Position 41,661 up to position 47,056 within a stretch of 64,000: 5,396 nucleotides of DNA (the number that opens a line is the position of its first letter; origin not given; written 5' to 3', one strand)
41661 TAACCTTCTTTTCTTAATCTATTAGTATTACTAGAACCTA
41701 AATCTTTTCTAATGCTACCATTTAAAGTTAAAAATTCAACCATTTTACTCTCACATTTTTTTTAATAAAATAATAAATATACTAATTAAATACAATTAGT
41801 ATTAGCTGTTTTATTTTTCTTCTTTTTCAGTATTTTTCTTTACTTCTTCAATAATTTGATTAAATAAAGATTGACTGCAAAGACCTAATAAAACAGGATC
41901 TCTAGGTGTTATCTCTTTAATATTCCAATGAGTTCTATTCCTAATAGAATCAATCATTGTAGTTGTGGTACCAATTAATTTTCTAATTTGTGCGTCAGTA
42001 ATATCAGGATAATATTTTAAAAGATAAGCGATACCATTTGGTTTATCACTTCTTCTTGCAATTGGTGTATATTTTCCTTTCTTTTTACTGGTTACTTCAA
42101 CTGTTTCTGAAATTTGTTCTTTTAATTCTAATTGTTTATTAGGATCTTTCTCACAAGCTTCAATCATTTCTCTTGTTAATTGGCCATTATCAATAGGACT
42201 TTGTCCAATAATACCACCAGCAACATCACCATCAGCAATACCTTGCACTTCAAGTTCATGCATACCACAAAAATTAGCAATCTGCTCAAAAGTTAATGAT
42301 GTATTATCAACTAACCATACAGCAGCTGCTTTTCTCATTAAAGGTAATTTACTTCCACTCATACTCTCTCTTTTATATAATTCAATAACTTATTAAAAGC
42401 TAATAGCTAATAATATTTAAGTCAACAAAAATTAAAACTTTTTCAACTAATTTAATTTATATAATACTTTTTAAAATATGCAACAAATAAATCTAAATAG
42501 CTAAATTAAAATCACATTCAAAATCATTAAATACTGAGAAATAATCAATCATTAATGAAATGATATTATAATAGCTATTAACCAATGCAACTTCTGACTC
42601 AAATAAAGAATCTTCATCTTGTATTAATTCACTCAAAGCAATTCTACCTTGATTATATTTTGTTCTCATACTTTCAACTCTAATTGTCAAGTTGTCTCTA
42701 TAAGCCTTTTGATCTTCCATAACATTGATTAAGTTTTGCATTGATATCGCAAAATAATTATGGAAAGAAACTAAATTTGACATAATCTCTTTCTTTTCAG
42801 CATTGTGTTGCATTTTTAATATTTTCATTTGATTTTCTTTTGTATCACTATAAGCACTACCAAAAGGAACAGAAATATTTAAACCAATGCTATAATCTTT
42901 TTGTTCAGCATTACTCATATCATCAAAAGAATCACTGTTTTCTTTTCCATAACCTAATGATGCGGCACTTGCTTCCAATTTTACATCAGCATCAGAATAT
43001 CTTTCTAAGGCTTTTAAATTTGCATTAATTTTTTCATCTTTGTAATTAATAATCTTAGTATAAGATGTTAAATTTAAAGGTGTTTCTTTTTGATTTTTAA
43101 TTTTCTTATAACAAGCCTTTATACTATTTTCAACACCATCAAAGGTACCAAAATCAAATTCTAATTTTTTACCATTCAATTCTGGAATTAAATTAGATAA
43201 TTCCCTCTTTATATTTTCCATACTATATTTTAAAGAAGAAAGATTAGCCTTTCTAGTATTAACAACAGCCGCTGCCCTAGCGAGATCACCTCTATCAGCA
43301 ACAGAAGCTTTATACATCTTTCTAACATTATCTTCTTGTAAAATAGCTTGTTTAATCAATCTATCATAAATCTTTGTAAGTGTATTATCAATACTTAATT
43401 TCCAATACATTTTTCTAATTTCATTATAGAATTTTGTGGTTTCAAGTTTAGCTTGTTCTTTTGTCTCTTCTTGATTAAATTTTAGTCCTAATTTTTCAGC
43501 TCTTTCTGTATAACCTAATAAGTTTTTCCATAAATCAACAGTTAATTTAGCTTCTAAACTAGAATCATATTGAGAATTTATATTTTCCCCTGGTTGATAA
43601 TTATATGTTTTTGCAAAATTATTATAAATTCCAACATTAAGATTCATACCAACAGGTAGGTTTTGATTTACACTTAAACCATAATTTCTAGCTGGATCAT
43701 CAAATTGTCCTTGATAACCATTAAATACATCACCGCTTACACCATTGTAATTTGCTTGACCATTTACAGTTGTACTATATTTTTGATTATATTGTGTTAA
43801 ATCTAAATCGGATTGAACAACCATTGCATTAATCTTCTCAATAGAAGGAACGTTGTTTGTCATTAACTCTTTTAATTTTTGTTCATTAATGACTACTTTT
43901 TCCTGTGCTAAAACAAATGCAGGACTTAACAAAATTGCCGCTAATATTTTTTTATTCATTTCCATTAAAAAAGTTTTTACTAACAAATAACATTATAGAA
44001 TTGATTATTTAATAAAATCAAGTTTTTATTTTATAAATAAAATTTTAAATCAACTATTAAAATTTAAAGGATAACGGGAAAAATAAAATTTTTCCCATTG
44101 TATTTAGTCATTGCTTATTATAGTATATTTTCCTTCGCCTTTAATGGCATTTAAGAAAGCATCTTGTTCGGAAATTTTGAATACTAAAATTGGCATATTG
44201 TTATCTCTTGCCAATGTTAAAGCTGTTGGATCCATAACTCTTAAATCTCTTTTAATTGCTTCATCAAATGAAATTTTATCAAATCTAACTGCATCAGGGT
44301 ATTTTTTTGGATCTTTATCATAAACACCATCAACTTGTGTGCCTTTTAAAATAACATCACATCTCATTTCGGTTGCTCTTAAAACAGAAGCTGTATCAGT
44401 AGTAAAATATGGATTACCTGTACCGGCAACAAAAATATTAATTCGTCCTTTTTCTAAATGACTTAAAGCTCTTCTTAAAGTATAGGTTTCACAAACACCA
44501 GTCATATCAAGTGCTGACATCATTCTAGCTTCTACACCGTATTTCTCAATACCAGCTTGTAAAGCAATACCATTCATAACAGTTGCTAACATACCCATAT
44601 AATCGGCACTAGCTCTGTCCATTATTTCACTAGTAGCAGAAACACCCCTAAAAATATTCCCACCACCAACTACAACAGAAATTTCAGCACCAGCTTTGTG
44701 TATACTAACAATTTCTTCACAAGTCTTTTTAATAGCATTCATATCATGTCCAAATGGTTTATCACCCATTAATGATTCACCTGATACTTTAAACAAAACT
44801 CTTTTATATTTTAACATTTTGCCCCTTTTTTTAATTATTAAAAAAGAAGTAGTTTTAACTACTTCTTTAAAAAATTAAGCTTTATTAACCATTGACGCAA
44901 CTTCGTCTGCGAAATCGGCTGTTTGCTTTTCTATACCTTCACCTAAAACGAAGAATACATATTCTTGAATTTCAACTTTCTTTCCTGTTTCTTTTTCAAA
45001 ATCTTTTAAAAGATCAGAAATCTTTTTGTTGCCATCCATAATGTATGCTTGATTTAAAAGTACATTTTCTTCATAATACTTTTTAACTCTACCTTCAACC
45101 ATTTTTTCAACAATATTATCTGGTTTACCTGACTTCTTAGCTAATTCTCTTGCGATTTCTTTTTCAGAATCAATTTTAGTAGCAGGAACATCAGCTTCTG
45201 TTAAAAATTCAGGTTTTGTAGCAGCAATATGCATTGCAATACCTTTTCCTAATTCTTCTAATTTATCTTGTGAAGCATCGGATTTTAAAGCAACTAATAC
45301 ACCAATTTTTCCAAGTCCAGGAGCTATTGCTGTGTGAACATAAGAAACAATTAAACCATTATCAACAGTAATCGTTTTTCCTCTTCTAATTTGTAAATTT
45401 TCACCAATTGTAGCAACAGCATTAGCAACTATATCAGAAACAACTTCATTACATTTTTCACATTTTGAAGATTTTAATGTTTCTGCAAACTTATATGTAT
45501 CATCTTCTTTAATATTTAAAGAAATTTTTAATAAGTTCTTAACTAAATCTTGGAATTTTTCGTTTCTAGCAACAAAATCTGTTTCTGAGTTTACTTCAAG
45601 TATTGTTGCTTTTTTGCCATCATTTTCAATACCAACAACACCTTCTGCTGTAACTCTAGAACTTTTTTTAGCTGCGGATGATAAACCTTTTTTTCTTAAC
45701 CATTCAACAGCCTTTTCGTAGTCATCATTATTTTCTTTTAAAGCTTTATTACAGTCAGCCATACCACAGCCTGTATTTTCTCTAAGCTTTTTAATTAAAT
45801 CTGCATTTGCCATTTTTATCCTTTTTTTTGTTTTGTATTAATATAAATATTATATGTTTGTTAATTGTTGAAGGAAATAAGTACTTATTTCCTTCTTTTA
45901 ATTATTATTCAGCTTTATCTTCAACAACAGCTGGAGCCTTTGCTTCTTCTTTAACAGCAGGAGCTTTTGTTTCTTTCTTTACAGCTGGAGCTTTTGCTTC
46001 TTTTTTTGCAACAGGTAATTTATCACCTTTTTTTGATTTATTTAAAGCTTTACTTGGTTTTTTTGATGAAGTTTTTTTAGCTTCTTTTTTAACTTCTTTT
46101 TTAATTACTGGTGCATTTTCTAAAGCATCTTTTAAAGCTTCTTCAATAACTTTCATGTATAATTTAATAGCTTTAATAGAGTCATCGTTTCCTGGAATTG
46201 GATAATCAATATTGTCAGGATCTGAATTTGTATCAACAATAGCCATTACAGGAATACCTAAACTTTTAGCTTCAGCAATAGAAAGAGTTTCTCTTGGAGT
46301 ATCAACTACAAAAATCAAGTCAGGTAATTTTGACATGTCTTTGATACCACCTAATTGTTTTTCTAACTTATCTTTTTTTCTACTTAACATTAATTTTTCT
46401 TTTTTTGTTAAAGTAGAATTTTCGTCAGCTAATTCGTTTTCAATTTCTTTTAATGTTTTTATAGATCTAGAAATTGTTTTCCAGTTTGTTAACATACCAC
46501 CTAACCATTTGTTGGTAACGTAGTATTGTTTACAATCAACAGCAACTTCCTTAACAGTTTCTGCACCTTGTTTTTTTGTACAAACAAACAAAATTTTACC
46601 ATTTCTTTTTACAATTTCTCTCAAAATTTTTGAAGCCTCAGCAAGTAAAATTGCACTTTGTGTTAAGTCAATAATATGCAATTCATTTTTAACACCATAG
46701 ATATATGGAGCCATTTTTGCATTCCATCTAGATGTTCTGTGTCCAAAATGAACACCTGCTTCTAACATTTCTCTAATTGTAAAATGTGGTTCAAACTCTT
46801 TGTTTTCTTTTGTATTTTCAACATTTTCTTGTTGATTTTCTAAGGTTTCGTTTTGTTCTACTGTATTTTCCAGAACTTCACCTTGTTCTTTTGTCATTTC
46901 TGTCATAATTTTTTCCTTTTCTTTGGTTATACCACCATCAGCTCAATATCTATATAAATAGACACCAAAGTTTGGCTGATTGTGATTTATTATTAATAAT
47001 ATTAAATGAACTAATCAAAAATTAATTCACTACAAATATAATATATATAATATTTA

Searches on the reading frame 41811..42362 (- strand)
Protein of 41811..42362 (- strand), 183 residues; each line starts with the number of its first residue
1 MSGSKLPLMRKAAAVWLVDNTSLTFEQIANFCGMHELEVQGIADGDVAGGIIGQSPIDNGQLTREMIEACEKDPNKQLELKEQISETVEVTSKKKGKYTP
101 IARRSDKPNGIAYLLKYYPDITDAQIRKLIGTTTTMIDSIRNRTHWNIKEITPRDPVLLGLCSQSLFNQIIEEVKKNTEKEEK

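Call 57: search_protein_families(library=pfam, proteins=[window:41811-42362:-], max_evalue=0.1)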
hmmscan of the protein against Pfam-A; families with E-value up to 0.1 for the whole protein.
window:41811-42362:- (183 aa): 1 family
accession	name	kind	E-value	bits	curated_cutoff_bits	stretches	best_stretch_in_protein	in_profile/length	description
PF06242.16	TrcR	-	2.8e-54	183.4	22.2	1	37-175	1-138/139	Transcriptional cell cycle regulator TrcR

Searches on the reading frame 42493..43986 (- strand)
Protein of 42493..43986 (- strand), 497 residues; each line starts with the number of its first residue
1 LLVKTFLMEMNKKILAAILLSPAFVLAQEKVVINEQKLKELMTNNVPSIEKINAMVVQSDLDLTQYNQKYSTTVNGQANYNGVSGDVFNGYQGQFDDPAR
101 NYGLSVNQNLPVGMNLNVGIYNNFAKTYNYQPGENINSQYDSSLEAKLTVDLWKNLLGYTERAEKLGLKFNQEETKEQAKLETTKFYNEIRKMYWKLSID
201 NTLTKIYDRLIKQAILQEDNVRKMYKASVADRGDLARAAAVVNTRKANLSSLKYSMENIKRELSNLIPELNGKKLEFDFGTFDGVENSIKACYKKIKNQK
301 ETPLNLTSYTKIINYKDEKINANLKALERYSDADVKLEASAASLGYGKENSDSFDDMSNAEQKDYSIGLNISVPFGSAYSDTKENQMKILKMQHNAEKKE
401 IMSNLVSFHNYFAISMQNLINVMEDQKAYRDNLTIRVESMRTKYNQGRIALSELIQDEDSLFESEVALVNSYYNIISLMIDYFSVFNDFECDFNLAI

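Call 34: search_protein_families(library=pfam, proteins=[window:42493-43986:-], max_evalue=0.00001)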
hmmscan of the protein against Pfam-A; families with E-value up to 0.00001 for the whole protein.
window:42493-43986:- (497 aa): 1 family
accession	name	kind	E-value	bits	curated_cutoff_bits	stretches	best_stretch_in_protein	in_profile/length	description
PF02321.23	OEP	-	3.8e-11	43.6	22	1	319-478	23-178/187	Outer membrane efflux protein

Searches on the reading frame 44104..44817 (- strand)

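Call 35: search_protein_families(library=pfam, proteins=[window:44104-44817:-], max_evalue=0.00001)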
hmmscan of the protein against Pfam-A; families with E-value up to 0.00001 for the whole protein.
window:44104-44817:- (237 aa): 1 family
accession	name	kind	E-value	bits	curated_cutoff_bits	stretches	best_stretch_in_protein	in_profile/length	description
PF00696.33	AA_kinase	-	2.2e-33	116.4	24.9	1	5-213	1-233/234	Amino acid kinase family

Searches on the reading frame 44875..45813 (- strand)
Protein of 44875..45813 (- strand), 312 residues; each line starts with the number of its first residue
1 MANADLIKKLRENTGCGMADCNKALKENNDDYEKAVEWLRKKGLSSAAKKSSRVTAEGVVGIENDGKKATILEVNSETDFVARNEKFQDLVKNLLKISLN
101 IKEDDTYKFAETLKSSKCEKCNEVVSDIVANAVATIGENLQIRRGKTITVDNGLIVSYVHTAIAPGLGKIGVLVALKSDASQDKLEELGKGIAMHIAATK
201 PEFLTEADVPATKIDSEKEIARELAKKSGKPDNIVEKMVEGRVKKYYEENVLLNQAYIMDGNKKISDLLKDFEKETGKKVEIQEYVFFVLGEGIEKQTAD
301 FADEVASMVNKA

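Call 34: search_protein_families(library=pfam, proteins=[window:44875-45813:-], max_evalue=0.00001)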
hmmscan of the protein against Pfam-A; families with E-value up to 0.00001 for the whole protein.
window:44875-45813:- (312 aa): 2 families
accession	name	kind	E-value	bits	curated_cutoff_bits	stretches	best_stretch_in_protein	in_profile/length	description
PF00889.24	EF_TS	-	1.2e-65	221.4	27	1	69-292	1-204/204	Elongation factor TS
PF25025.1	EF-Ts_N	-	6.1e-08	33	33.2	1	4-42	14-53/60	Elongation factor Ts, mitochondrial, N-terminal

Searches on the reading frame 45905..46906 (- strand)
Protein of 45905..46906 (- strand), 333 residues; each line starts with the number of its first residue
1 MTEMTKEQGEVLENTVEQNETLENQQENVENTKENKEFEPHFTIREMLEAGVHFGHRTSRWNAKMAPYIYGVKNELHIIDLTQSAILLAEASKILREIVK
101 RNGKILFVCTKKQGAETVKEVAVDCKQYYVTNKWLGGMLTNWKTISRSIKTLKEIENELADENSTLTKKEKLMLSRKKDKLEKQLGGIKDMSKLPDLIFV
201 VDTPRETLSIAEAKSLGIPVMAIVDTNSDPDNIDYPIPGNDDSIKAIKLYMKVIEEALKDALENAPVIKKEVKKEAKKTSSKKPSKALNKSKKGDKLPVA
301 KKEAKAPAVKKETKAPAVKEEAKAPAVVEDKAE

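Call 34: search_protein_families(library=pfam, proteins=[window:45905-46906:-], max_evalue=0.00001)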
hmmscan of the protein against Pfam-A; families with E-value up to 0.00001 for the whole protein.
window:45905-46906:- (333 aa): 1 family
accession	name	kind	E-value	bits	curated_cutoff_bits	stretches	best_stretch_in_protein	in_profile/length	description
PF00318.25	Ribosomal_S2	-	6.3e-91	303.9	26.1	1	47-260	1-215/216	Ribosomal protein S2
